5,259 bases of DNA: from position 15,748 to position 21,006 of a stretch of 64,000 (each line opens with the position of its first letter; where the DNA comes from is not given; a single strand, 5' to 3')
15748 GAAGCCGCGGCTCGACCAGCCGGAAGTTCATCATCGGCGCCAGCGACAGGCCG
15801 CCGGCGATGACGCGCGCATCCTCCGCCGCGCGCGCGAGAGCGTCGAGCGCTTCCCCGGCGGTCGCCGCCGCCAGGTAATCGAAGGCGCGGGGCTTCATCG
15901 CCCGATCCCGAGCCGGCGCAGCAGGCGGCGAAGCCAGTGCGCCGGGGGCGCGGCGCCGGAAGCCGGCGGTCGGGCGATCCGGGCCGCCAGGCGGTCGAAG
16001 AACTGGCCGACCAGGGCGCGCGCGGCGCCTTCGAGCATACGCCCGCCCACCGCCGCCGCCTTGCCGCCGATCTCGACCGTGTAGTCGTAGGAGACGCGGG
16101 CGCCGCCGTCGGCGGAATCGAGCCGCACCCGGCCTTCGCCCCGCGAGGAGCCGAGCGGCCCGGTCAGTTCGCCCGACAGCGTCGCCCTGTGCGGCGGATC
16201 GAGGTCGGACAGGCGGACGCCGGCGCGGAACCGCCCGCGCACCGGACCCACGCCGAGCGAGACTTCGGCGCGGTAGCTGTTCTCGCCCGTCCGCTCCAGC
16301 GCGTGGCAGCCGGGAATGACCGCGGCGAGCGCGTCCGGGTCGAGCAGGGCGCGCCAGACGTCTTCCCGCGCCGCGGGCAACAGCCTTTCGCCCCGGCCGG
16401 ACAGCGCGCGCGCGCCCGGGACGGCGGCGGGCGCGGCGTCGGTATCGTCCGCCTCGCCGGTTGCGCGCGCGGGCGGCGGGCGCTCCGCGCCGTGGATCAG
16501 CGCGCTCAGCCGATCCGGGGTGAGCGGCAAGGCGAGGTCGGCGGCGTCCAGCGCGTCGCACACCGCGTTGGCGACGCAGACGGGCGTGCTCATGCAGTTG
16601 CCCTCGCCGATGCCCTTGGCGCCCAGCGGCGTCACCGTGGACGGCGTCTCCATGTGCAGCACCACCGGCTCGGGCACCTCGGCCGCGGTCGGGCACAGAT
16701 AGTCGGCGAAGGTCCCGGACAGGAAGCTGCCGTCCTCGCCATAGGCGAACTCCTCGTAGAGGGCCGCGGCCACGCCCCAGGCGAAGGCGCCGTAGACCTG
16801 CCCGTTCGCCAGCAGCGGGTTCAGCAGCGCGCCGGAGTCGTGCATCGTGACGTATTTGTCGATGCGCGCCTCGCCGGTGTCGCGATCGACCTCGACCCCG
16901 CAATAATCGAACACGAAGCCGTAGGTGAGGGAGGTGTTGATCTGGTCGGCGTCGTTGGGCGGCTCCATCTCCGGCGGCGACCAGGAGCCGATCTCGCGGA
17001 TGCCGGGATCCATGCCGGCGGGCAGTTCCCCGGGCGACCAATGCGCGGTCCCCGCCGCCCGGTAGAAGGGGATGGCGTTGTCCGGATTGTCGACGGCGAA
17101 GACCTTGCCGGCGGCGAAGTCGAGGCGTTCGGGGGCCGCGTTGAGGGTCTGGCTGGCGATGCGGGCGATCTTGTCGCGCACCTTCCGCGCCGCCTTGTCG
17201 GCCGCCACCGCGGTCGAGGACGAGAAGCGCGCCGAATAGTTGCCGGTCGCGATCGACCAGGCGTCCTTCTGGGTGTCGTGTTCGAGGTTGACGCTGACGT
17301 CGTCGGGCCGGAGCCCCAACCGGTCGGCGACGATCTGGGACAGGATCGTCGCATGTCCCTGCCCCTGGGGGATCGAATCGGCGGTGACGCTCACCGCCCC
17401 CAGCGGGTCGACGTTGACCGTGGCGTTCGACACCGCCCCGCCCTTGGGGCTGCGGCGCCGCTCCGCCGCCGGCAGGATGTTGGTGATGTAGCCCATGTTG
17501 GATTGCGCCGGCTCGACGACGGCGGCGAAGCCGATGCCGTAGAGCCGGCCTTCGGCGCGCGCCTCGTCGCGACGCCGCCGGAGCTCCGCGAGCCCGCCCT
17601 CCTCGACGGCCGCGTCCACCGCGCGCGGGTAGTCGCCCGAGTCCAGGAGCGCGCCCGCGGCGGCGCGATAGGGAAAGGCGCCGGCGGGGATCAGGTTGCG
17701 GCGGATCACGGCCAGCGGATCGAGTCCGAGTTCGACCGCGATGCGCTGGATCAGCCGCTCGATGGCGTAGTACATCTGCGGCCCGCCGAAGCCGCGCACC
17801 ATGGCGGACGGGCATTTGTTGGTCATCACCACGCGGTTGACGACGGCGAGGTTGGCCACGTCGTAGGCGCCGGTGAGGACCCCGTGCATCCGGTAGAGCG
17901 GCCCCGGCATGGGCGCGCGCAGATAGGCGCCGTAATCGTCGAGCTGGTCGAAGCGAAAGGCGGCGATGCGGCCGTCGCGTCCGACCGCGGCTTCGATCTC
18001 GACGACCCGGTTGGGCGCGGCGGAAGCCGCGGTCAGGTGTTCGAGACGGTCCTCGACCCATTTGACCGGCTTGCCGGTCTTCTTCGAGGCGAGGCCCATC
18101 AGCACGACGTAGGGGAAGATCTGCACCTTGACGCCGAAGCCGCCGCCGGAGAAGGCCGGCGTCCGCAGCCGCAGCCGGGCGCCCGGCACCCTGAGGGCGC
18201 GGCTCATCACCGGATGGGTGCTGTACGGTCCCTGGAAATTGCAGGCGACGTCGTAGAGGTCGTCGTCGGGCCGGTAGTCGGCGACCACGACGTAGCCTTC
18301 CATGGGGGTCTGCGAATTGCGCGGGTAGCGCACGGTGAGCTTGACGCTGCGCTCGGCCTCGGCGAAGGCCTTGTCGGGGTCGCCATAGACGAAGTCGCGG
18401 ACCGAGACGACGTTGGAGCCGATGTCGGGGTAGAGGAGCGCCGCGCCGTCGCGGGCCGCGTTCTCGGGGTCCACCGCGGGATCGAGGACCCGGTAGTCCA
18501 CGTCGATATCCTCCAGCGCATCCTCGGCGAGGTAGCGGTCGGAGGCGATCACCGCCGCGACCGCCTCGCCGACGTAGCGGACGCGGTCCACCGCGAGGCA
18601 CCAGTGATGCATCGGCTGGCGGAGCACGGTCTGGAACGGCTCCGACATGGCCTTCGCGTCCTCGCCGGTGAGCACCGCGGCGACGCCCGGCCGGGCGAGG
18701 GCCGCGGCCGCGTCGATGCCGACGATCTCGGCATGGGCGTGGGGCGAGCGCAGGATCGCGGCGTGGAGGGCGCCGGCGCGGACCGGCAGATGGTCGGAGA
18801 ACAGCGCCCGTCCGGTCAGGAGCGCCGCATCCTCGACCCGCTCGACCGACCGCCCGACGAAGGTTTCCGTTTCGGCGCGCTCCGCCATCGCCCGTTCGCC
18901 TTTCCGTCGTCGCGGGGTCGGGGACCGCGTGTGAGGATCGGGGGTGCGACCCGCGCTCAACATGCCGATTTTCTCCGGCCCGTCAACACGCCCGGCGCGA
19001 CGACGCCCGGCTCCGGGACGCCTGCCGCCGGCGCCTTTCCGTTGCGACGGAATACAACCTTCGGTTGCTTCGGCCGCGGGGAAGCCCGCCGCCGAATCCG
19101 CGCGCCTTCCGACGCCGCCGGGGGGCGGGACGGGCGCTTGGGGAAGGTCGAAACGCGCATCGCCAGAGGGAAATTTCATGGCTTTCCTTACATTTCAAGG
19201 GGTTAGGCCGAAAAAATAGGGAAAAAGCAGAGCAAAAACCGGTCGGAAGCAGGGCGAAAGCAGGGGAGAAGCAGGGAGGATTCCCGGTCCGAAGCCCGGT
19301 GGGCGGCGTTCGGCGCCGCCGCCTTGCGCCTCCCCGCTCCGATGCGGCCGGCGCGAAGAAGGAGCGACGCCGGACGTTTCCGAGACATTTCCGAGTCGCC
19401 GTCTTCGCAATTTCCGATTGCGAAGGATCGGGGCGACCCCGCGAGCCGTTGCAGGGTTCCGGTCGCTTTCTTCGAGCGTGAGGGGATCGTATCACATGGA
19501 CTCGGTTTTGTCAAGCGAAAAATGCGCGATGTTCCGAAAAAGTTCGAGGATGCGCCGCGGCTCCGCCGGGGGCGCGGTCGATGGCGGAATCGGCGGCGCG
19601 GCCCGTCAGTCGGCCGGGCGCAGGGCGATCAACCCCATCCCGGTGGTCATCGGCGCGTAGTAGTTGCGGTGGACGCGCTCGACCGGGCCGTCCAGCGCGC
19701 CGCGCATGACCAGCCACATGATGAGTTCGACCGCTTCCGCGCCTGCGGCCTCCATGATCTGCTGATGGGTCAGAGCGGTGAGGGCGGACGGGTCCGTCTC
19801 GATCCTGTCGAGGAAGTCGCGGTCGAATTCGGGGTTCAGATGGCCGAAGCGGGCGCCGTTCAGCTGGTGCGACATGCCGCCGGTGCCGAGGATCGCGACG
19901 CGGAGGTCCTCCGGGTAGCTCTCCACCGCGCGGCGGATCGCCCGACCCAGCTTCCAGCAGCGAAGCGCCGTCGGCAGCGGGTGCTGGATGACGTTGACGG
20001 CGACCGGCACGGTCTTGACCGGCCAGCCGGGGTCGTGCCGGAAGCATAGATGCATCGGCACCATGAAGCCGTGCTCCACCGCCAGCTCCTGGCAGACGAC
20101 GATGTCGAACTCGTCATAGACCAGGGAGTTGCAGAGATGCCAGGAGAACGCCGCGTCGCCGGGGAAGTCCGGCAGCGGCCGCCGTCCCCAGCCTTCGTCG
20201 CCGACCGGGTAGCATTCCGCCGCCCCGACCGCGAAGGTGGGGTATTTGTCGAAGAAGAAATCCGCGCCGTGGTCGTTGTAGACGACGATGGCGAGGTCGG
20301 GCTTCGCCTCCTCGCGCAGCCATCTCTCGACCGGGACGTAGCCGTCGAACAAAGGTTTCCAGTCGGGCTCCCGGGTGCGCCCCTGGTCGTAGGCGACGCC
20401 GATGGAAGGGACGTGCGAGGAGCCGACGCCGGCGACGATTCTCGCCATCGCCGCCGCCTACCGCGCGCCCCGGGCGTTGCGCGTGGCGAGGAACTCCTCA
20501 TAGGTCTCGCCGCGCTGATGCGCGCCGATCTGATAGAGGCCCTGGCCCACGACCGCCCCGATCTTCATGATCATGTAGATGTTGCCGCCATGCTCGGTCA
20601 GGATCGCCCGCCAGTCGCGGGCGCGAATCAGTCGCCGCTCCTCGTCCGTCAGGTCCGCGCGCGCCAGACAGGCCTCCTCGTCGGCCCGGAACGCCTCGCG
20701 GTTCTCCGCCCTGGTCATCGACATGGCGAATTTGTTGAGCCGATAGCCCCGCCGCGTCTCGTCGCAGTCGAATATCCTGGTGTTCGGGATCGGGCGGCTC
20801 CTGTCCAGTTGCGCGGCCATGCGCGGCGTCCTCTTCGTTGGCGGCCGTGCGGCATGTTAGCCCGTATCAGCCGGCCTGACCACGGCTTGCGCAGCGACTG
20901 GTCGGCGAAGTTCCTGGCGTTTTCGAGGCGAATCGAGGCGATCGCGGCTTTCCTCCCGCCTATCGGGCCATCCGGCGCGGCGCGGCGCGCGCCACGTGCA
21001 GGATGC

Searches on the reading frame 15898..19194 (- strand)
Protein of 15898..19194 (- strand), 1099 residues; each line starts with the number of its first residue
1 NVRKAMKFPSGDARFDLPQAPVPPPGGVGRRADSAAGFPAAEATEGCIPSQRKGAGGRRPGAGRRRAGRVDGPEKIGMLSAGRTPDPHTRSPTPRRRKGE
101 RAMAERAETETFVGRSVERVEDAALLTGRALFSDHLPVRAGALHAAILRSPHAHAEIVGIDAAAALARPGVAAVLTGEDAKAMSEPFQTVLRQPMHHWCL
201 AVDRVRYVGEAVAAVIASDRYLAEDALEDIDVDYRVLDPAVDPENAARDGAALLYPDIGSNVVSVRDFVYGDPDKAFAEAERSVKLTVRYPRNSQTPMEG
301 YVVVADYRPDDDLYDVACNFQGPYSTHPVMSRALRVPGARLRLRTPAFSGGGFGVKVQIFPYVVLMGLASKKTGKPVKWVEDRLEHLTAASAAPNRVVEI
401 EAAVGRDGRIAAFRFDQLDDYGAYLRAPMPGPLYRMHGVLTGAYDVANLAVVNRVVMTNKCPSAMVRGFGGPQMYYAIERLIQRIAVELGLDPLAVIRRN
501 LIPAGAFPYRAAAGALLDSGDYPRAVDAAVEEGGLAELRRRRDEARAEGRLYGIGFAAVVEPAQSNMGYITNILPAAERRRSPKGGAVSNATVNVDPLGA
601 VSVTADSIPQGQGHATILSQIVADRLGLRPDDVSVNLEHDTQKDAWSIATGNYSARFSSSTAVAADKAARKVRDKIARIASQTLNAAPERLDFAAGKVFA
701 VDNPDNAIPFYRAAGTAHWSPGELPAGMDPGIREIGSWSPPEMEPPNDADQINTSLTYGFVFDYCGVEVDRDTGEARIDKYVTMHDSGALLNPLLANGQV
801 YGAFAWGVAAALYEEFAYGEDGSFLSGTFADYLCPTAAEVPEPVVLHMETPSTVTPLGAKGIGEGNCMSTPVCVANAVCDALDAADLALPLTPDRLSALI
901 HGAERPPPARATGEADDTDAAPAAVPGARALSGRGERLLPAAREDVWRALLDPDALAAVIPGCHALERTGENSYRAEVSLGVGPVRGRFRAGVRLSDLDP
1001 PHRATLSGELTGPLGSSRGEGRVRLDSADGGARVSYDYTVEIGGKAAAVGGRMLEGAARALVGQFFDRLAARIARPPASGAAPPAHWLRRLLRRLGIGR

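Call 17: search_protein_families(library=pfam, proteins=[window:15898-19194:-], max_evalue=0.00001)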
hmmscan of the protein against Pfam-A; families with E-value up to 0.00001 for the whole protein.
window:15898-19194:- (1099 aa): 5 families
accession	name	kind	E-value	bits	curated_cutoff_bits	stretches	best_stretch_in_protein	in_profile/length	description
PF02738.23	MoCoBD_1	-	2.5e-66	223.7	27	1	258-501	5-244/244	Molybdopterin cofactor-binding domain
PF20256.3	MoCoBD_2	-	4.5e-65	220.4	27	1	530-841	3-283/283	Molybdopterin cofactor-binding domain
PF01315.27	Ald_Xan_dh_C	-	8.6e-27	94.1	31.3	1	127-237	1-109/110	Aldehyde oxidase and xanthine dehydrogenase, a/b hammerhead domain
PF06240.19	COXG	-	5.4e-26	91.4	22.2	1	940-1073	6-139/140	Carbon monoxide dehydrogenase subunit G (CoxG)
PF10604.15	Polyketide_cyc2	-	9.3e-10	39.4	27.4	1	937-1073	8-141/142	Polyketide cyclase / dehydrase and lipid transport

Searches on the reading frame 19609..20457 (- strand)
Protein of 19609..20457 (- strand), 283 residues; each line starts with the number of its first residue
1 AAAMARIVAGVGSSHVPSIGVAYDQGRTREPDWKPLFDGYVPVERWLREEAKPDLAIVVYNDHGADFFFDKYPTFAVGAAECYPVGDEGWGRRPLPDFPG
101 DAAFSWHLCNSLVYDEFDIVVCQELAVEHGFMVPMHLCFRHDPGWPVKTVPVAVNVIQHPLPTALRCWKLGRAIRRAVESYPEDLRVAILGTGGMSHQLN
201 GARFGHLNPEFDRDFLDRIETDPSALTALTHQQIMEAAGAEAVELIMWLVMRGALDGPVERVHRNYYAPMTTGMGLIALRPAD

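Call 17: search_protein_families(library=pfam, proteins=[window:19609-20457:-], max_evalue=0.00001)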
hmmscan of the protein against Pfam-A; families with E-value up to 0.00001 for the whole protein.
window:19609-20457:- (283 aa): 1 family
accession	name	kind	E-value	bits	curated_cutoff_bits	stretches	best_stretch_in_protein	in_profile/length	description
PF02900.23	LigB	-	1.8e-64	217.9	26.3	1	12-272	4-262/269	Catalytic LigB subunit of aromatic ring-opening dioxygenase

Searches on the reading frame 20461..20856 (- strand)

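Call 17: search_protein_families(library=pfam, proteins=[window:20461-20856:-], max_evalue=0.00001)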
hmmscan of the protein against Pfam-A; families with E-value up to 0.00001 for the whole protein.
window:20461-20856:- (132 aa): 1 family
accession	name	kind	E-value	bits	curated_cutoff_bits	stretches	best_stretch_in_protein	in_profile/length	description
PF07746.16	LigA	-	2.3e-29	101.8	25.3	1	40-127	1-87/87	Aromatic-ring-opening dioxygenase LigAB, LigA subunit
